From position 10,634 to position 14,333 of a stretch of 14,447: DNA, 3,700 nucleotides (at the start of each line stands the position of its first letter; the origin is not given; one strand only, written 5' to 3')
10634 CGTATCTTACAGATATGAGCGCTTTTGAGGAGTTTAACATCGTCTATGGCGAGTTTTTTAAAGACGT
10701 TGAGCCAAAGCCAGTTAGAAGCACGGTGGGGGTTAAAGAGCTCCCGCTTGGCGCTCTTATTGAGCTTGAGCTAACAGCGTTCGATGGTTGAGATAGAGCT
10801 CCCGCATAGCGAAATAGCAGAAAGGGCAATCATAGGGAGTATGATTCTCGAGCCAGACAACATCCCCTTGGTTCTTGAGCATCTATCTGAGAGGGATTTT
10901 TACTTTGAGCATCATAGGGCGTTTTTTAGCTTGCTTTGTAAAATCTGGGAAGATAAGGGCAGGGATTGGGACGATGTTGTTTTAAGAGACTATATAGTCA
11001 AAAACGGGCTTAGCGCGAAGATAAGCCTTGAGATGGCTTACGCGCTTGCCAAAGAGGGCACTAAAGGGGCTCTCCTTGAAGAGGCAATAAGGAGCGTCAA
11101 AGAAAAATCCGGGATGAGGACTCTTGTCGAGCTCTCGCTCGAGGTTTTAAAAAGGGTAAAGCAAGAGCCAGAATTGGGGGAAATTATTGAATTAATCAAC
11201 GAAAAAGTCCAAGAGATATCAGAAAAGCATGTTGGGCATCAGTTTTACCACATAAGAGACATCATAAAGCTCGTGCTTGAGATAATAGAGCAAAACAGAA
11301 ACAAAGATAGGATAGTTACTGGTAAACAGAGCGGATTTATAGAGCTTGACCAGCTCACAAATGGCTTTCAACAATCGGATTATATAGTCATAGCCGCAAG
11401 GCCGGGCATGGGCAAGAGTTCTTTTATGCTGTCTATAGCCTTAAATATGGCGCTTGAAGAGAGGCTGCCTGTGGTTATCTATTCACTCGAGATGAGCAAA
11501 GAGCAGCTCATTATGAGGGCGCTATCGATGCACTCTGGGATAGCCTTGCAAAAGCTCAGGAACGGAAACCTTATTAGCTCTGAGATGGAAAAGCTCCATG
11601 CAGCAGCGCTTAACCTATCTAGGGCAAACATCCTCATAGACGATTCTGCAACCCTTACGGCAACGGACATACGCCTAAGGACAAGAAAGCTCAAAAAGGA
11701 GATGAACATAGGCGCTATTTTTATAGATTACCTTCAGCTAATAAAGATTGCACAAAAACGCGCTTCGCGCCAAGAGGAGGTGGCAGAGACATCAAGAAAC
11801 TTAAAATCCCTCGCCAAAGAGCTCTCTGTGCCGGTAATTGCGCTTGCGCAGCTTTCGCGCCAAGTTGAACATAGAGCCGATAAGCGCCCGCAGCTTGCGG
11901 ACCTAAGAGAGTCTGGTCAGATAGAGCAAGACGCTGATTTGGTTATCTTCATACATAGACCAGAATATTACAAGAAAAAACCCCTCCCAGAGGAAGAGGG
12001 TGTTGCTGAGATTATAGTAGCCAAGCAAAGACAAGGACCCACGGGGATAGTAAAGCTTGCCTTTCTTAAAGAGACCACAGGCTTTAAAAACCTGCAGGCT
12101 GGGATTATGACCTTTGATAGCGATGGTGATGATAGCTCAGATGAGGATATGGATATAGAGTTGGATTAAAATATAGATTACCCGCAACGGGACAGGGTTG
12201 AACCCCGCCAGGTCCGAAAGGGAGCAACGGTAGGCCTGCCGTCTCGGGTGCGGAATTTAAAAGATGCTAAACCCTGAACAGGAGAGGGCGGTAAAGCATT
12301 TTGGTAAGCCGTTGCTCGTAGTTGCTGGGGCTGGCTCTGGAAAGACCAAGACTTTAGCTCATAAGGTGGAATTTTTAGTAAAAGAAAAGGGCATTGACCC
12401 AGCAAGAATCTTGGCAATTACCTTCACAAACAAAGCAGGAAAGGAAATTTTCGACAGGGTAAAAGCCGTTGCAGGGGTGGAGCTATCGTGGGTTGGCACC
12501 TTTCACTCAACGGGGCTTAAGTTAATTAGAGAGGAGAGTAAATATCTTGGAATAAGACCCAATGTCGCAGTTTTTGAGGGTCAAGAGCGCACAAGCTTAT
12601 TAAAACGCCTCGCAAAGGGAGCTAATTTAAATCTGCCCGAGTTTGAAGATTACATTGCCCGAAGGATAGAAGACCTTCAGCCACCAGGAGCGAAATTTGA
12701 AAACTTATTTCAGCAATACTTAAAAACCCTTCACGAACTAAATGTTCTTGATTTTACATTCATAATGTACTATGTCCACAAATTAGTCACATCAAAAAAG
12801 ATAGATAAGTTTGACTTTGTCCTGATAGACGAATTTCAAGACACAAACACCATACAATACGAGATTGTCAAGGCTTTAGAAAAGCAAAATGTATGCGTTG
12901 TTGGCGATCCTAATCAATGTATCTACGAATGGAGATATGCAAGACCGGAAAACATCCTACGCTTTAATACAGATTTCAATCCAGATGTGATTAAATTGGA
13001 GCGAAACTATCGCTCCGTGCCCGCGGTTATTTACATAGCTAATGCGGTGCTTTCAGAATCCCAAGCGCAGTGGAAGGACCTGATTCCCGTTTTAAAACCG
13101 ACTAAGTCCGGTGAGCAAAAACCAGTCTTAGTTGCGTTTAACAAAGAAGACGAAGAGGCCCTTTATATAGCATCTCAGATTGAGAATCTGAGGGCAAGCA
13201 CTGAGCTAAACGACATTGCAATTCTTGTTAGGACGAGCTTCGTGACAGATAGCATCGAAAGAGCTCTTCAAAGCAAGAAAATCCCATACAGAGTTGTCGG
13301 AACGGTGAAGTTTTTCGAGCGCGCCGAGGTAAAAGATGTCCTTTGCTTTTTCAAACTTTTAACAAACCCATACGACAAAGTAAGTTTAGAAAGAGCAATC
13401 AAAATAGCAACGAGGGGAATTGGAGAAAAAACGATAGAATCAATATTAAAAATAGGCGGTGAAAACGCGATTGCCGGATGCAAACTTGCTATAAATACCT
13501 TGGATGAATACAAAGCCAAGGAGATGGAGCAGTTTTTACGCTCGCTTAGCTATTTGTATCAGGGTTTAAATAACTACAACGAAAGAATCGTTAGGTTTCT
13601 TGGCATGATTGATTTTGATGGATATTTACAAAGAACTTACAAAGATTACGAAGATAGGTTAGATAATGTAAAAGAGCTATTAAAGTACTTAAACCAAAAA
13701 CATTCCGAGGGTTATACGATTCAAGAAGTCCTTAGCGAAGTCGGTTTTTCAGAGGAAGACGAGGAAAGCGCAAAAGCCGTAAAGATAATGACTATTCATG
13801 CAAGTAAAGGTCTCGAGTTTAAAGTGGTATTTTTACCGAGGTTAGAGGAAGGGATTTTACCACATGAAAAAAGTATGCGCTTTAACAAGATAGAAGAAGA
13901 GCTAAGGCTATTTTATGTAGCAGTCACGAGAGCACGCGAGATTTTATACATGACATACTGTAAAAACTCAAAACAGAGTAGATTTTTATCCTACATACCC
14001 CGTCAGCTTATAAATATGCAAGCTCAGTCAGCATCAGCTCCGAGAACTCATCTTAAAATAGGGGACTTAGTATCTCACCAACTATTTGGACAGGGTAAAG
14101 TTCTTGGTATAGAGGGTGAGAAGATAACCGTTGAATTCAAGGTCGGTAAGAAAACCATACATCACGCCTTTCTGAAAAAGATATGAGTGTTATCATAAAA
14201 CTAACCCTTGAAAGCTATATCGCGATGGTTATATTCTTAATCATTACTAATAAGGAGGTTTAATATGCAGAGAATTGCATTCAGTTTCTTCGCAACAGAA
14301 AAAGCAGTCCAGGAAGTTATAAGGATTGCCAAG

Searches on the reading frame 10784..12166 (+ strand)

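Call 6: search_protein_families(library=pfam, proteins=[window:10784-12166:+], max_evalue=0.01)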
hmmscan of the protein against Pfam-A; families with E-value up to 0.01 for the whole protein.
window:10784-12166:+ (461 aa): 4 families
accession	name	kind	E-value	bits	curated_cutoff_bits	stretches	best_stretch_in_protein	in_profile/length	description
PF03796.21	DnaB_C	-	1.4e-100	336.3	27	1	182-436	3-255/255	DnaB-like helicase C terminal domain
PF00772.26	DnaB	-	3.1e-13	50.1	23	1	6-107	2-103/103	DnaB-like helicase N terminal domain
PF13481.12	AAA_25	-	2.7e-09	37.4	27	1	189-357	23-190/195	AAA domain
PF06745.19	ATPase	-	1.8e-07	31.2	26.6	1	184-358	4-165/231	KaiC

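Call 7: search_protein_families(library=ncbifam, proteins=[window:10784-12166:+], max_evalue=0.01)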
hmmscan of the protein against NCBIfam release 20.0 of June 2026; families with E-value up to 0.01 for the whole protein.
window:10784-12166:+ (461 aa): 18 families
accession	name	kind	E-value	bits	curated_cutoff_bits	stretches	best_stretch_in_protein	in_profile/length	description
TIGR00665.1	DnaB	equivalog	1.6e-133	445.7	385.25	1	7-438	3-434/435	replicative DNA helicase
NF004384.0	PRK05748.1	equivalog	1.7e-122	409.2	525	1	7-441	11-446/452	replicative DNA helicase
NF005852.0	PRK07773.1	equivalog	3.2e-116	389.7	780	2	7-378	25-397/886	replicative DNA helicase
TIGR03600.1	phage_DnaB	exception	1.2e-105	354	498.65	1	11-427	3-421/421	phage replicative helicase, DnaB family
NF004109.0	PRK05595.1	equivalog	1.3e-104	350.4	737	1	6-438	8-439/444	replicative DNA helicase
NF006306.0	PRK08506.1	equivalog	1.2e-103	347.2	596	2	13-399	10-393/472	replicative DNA helicase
NF040583.1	dnaB_SPI-7_type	exception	4e-102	342.5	655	1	7-436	2-433/434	SPI-7-type island replicative DNA helicase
NF006606.0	PRK09165.1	equivalog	1.6e-100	337.1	540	1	5-439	20-489/497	replicative DNA helicase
NF006443.0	PRK08760.1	equivalog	2.6e-98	329.4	741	1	7-440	34-470/476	replicative DNA helicase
NF005424.0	PRK07004.1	equivalog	2.2e-88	296.8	834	1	7-442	16-456/460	replicative DNA helicase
NF005369.0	PRK06904.1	equivalog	1.2e-87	294.6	809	1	7-443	26-469/474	replicative DNA helicase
NF004967.0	PRK06321.1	equivalog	4.1e-87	293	751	1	6-439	16-467/472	replicative DNA helicase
NF006458.0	PRK08840.1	equivalog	5.2e-86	289.2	884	1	7-438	21-457/464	replicative DNA helicase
NF005945.0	PRK08006.1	equivalog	1.5e-84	284.6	898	1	7-437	28-463/471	replicative DNA helicase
NF005240.0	PRK06749.1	subfamily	2e-75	254.2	686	1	12-436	8-426/428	replicative DNA helicase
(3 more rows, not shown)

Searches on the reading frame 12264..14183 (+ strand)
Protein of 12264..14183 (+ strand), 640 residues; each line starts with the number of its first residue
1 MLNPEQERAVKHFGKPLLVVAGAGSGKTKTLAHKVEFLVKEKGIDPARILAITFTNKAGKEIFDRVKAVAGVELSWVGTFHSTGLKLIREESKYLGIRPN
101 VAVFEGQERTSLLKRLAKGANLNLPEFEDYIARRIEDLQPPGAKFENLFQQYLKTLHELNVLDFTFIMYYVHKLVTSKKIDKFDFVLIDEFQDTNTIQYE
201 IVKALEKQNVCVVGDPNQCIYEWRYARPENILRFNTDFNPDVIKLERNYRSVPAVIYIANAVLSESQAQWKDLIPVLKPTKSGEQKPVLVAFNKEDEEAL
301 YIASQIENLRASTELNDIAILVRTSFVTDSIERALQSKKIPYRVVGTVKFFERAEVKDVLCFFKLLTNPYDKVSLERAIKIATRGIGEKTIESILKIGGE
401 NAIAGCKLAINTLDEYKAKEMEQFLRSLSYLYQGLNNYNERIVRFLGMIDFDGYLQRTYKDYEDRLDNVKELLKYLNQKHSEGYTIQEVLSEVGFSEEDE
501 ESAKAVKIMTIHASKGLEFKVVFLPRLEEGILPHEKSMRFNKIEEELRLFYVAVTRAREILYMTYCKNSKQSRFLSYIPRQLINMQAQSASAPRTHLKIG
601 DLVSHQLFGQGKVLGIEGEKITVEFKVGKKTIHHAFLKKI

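Call 6: search_protein_families(library=pfam, proteins=[window:12264-14183:+], max_evalue=0.01)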
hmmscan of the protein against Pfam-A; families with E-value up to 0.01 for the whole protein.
window:12264-14183:+ (640 aa): 8 families
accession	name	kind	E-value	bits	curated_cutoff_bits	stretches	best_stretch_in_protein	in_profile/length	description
PF13361.12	UvrD_C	-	1.6e-68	232.1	25.6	1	243-567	1-349/350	UvrD-like helicase C-terminal domain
PF00580.27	UvrD-helicase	-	1.8e-61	208.7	23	1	2-238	1-270/271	UvrD/REP helicase N-terminal domain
PF13245.12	AAA_19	-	3.2e-21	76.4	25.1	1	6-222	1-132/134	AAA domain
PF01443.25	Viral_helicase1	-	5.9e-10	39.8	21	1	176-230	52-111/228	Viral superfamily 1 RNA helicase core domain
PF13538.12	UvrD_C_2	-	4.4e-09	36.5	27.4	1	508-563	4-51/52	UvrD-like helicase C-terminal domain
PF13604.12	AAA_30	-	4.6e-07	30.2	27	1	2-66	2-66/191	AAA domain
PF13086.12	AAA_11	-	0.00031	21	27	0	2-68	2-74/257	AAA domain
PF21196.3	PcrA_UvrD_tudor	-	0.0055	17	23.9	0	599-627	1-29/48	PcrA/UvrD tudor domain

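Call 7: search_protein_families(library=ncbifam, proteins=[window:12264-14183:+], max_evalue=0.01)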
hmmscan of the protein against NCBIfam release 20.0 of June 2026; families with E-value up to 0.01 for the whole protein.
window:12264-14183:+ (640 aa): 18 families
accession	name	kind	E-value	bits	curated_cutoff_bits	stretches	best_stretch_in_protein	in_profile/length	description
TIGR01073.1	pcrA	equivalog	2.6e-131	439.3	911.2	1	2-584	5-637/725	DNA helicase PcrA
TIGR01074.1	rep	equivalog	6.4e-120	401.4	951.45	1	2-573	2-628/668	DNA helicase Rep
NF008743.0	PRK11773.1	equivalog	9.6e-113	377.9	965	1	2-625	10-702/720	DNA helicase II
TIGR01075.1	uvrD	equivalog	4.5e-109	365.7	1144.45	1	2-620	5-690/715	DNA helicase II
NF008172.0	PRK10919.1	equivalog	2.2e-89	300.4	1168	1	2-572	3-618/673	DNA helicase Rep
TIGR00609.1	recB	equivalog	4.4e-43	147.6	696.05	2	180-571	369-818/1175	exodeoxyribonuclease V subunit beta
TIGR02785.1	addA_Gpos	equivalog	2.5e-40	138.2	707.65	5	150-264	346-481/1234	helicase-exonuclease AddAB subunit AddA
NF008276.0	PRK11054.1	equivalog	5.9e-36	124.2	543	3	2-94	197-289/684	DNA helicase IV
NF010485.0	PRK13909.1-2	equivalog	2.1e-30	105.7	650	2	146-524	285-629/909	RecB-like helicase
NF010487.0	PRK13909.1-4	equivalog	4.1e-29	101.4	759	3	107-365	249-525/924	RecB-like helicase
TIGR02784.1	addA_alphas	equivalog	7.8e-28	97.4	860.75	4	310-525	578-796/1138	double-strand break repair helicase AddA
NF041464.1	HelD_BACSU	equivalog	8.3e-20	70.3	419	1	143-346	505-703/779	RNA polymerase recycling motor HelD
NF008128.0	PRK10876.1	equivalog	5.1e-18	64.2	1697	2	181-301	376-500/1181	exodeoxyribonuclease V subunit beta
NF010484.0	PRK13909.1-1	equivalog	6.9e-12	44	1074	2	144-267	295-439/945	RecB-like helicase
NF010486.0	PRK13909.1-3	equivalog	6.7e-11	40.9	1109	1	150-365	305-533/921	RecB-like helicase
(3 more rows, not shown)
